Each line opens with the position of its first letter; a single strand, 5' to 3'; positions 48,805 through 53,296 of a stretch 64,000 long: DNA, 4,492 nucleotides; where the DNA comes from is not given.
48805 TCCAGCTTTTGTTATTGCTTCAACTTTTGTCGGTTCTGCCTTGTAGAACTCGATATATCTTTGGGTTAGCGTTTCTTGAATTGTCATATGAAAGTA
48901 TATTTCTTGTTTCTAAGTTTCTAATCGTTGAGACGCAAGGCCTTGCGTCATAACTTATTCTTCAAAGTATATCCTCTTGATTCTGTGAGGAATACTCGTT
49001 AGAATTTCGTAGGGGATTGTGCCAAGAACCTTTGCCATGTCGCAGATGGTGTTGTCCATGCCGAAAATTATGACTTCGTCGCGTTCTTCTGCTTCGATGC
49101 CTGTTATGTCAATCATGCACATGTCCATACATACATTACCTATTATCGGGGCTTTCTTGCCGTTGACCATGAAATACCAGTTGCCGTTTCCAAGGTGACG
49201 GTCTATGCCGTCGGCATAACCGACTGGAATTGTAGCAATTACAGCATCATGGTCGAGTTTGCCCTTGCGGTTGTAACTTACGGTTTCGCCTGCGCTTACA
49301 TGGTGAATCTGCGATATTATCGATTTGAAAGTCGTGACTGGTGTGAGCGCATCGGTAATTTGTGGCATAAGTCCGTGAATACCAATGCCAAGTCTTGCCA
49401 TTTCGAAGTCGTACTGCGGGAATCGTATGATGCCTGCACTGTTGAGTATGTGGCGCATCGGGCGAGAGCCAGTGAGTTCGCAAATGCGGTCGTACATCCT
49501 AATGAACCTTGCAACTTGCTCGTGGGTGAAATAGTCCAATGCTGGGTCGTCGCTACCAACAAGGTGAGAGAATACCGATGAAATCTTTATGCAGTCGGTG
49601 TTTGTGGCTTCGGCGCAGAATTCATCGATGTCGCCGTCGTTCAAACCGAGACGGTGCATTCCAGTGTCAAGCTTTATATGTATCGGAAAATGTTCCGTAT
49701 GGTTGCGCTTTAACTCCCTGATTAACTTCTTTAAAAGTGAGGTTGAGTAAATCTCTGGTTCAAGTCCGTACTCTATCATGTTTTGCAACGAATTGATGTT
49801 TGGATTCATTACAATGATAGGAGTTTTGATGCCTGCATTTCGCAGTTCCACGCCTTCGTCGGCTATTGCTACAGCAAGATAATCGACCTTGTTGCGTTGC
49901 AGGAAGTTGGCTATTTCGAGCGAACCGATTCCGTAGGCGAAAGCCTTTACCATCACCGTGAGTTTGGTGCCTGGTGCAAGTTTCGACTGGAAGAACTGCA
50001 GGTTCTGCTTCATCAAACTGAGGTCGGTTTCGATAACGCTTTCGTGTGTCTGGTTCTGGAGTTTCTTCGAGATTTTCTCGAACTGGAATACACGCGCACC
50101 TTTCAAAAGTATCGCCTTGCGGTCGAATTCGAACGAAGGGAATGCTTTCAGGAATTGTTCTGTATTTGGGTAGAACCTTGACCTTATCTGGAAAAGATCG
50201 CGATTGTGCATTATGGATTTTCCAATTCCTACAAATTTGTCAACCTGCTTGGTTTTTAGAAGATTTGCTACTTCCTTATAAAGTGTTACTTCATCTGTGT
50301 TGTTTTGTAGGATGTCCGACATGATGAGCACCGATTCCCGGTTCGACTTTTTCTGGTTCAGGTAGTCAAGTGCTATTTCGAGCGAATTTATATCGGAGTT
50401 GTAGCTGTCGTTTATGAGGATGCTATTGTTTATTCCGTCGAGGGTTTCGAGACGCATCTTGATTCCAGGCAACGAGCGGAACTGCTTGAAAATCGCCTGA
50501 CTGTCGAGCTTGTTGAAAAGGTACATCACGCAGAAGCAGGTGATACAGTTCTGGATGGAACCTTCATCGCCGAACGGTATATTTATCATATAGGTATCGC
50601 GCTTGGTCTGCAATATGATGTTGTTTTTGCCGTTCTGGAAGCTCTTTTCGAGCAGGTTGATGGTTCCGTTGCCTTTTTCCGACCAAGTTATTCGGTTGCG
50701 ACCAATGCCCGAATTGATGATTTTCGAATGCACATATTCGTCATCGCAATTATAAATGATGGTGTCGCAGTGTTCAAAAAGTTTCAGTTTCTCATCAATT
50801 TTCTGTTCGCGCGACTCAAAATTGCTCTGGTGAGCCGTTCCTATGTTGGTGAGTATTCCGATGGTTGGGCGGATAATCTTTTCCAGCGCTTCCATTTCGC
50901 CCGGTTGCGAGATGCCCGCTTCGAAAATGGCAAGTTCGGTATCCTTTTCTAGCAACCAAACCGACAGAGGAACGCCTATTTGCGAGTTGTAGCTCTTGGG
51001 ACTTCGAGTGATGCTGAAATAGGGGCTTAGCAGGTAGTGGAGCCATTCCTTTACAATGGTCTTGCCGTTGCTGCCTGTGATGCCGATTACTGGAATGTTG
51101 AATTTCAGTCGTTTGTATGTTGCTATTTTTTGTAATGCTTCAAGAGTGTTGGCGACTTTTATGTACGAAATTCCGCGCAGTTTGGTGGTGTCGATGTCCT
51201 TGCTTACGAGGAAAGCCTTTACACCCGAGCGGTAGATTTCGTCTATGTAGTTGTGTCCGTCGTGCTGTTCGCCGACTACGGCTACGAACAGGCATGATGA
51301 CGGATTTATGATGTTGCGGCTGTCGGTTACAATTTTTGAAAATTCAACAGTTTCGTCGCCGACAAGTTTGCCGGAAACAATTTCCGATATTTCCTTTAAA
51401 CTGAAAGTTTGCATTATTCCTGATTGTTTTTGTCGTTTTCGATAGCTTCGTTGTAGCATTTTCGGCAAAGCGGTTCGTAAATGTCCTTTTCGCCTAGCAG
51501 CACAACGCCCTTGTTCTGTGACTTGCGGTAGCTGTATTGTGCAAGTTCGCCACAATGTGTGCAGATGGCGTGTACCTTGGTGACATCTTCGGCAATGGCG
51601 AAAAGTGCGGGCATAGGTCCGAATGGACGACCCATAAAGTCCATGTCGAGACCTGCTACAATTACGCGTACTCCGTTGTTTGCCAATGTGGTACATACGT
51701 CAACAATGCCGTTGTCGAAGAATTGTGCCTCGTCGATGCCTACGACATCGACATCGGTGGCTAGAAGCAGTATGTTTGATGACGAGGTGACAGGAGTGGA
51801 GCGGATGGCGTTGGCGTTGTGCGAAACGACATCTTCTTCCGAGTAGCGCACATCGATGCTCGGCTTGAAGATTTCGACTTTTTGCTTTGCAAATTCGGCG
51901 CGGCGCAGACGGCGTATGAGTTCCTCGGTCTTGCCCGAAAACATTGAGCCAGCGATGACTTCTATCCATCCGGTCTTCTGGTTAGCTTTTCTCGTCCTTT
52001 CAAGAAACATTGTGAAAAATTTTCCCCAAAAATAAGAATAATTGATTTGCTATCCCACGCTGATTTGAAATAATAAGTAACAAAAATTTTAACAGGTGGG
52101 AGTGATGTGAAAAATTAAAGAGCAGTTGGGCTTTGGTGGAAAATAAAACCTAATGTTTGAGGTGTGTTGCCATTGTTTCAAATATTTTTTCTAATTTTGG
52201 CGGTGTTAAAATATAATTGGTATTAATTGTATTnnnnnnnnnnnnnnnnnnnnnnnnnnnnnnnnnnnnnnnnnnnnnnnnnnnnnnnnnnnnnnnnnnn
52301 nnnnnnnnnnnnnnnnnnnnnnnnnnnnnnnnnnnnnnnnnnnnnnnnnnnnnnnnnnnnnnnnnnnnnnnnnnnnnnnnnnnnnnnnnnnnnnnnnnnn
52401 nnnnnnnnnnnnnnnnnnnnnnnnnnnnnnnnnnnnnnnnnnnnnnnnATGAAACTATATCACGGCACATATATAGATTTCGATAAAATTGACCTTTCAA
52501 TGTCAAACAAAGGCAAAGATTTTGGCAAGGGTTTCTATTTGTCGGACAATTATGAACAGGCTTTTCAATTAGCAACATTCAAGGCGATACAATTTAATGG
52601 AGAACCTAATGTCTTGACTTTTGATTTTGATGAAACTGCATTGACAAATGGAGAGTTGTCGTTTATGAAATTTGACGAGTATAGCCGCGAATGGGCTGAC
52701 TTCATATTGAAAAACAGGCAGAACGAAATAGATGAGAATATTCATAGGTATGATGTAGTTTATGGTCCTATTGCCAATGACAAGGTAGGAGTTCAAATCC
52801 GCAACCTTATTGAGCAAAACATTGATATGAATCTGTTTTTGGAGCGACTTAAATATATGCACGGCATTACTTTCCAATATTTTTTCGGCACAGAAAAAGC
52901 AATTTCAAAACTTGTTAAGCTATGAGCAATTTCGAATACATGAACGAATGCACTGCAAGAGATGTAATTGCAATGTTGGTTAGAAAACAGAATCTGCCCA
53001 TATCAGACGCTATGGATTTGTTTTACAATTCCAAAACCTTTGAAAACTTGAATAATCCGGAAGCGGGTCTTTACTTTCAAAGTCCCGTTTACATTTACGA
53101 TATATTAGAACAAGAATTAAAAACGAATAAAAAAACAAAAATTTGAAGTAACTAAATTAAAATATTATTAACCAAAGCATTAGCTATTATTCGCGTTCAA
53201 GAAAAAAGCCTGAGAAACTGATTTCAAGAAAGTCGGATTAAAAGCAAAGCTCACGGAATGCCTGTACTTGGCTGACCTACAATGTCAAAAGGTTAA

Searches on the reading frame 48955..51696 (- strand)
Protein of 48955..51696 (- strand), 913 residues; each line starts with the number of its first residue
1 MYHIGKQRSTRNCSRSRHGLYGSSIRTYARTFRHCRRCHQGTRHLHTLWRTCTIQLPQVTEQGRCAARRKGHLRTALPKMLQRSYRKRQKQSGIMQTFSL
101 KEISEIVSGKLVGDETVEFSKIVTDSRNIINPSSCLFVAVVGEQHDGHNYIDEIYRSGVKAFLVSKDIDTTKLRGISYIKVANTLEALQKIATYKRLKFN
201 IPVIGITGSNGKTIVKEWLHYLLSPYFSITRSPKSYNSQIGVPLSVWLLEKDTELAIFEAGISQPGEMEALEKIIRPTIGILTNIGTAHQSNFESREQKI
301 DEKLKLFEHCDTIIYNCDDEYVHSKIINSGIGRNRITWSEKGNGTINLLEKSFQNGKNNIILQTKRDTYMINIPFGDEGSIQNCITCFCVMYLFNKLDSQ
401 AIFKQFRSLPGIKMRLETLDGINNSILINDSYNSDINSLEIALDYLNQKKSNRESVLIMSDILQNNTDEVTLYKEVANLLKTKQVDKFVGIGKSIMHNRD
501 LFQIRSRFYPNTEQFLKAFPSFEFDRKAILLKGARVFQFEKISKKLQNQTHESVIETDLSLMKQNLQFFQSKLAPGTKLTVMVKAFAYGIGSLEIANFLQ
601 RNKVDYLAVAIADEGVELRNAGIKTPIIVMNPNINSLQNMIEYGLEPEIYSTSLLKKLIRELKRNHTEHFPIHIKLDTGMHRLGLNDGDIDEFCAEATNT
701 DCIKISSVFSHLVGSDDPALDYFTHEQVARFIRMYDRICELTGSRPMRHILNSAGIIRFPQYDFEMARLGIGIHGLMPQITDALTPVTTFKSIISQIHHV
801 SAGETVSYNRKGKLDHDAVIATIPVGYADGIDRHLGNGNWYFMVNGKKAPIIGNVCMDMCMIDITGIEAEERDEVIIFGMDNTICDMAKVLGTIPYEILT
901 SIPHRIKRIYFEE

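Call 8: search_protein_families(library=pfam, proteins=[window:48955-51696:-], max_evalue=0.01)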
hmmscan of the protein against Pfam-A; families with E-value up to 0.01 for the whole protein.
window:48955-51696:- (913 aa): 4 families
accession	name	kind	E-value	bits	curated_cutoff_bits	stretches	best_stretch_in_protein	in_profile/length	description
PF01168.26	Ala_racemase_N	-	5.8e-51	173.7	24.1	1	558-778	2-220/220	Alanine racemase, N-terminal domain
PF00842.27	Ala_racemase_C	-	2.7e-42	143.8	25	1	787-910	1-127/127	Alanine racemase, C-terminal domain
PF08245.18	Mur_ligase_M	-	2.7e-25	89.9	24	1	206-390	1-199/200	Mur ligase middle domain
PF02875.26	Mur_ligase_C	-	0.00018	22.8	28.4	1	414-494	1-78/127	Mur ligase, glutamate ligase domain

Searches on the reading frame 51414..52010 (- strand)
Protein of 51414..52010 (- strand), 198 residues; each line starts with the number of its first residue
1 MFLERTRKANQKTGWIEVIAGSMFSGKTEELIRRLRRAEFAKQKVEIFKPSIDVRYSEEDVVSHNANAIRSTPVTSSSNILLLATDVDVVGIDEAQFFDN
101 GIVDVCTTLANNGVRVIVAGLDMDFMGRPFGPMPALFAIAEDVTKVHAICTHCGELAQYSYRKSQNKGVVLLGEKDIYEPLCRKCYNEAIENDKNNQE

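Call 8: search_protein_families(library=pfam, proteins=[window:51414-52010:-], max_evalue=0.01)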
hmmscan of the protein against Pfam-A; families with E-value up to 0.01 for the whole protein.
window:51414-52010:- (198 aa): 2 families
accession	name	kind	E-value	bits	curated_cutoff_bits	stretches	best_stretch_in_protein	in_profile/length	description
PF00265.24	TK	-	1.1e-55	188.6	20.6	1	14-186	1-176/176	Thymidine kinase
PF24734.1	DUF7685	-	0.0027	18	27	0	168-190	13-36/43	Domain of unknown function (DUF7685)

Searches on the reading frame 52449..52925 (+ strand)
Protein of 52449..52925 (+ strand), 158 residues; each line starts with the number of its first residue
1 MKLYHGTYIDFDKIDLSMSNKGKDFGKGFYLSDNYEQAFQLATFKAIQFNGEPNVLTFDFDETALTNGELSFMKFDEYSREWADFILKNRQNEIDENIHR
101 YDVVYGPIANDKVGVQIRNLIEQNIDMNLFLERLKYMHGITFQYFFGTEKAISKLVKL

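Call 8: search_protein_families(library=pfam, proteins=[window:52449-52925:+], max_evalue=0.01)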
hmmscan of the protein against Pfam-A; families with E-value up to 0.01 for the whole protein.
window:52449-52925:+ (158 aa): 3 families
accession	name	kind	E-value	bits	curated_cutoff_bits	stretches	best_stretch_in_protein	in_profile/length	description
PF13151.12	DUF3990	-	4.1e-43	147.1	32.2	1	1-155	1-150/152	Protein of unknown function (DUF3990)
PF18760.7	ART-PolyVal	-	2.2e-05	25.7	31.2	1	1-42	7-45/140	ADP-Ribosyltransferase in polyvalent proteins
PF03767.20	Acid_phosphat_B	-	0.004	17.1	27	1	10-101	31-129/230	HAD superfamily, subfamily IIIB (Acid phosphatase)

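Call 33: search_protein_families(library=padloc, proteins=[window:52449-52925:+], max_evalue=0.01)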
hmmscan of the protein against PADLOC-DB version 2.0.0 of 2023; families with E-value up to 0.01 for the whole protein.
window:52449-52925:+ (158 aa): 8 families
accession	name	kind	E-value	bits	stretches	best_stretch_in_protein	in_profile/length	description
PDLC04438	PDC-M13B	-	8e-40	134.4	1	1-156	1-151/158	-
PDLC04436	PDC-M13A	-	2.8e-31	106.5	1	1-155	1-151/159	-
PDLC04412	PDC-M10A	-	1.3e-23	81.4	1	1-155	1-142/152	-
PDLC04411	PDC-M10A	-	1.7e-22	77.8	1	1-155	4-145/156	-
PDLC04413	PDC-M10A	-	7.9e-15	52.8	1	1-152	1-139/157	-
PDLC04437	PDC-M13A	-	7.8e-14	49.9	1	19-122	8-108/117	-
PDLC04641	PDC-M42A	-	3.6e-10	37.9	1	2-156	5-167/215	-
PDLC04640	PDC-M42A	-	0.0014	16.1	1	2-155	69-230/280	-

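Call 34: search_protein_families(library=ncbifam, proteins=[window:52449-52925:+], max_evalue=0.01)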
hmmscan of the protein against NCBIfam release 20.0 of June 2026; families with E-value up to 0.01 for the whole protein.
window:52449-52925:+ (158 aa): 0 families

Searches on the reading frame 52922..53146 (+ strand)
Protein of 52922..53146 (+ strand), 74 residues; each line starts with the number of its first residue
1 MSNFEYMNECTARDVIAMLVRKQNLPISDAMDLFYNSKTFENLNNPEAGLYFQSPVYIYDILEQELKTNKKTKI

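Call 8: search_protein_families(library=pfam, proteins=[window:52922-53146:+], max_evalue=0.01)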
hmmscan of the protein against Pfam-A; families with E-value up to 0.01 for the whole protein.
window:52922-53146:+ (74 aa): 0 families

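Call 33: search_protein_families(library=padloc, proteins=[window:52922-53146:+], max_evalue=0.01)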
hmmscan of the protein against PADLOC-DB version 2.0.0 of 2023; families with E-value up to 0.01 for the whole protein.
window:52922-53146:+ (74 aa): 6 families
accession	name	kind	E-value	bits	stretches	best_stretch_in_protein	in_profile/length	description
PDLC04444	PDC-M13C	-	4.4e-20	69.8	1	1-68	1-68/76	-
PDLC04440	PDC-M13B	-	1.6e-12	45.4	1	3-69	4-70/81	-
PDLC04441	PDC-M13C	-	4.8e-10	37.6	1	15-65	21-71/74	-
PDLC04442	PDC-M13C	-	1.3e-07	30.1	1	15-71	15-71/75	-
PDLC04439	PDC-M13B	-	6.4e-07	27.6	1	4-70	6-72/79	-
PDLC04443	PDC-M13C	-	0.0036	15.5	1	22-59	31-68/77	-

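Call 34: search_protein_families(library=ncbifam, proteins=[window:52922-53146:+], max_evalue=0.01)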
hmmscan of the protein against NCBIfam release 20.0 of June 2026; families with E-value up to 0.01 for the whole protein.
window:52922-53146:+ (74 aa): 0 families
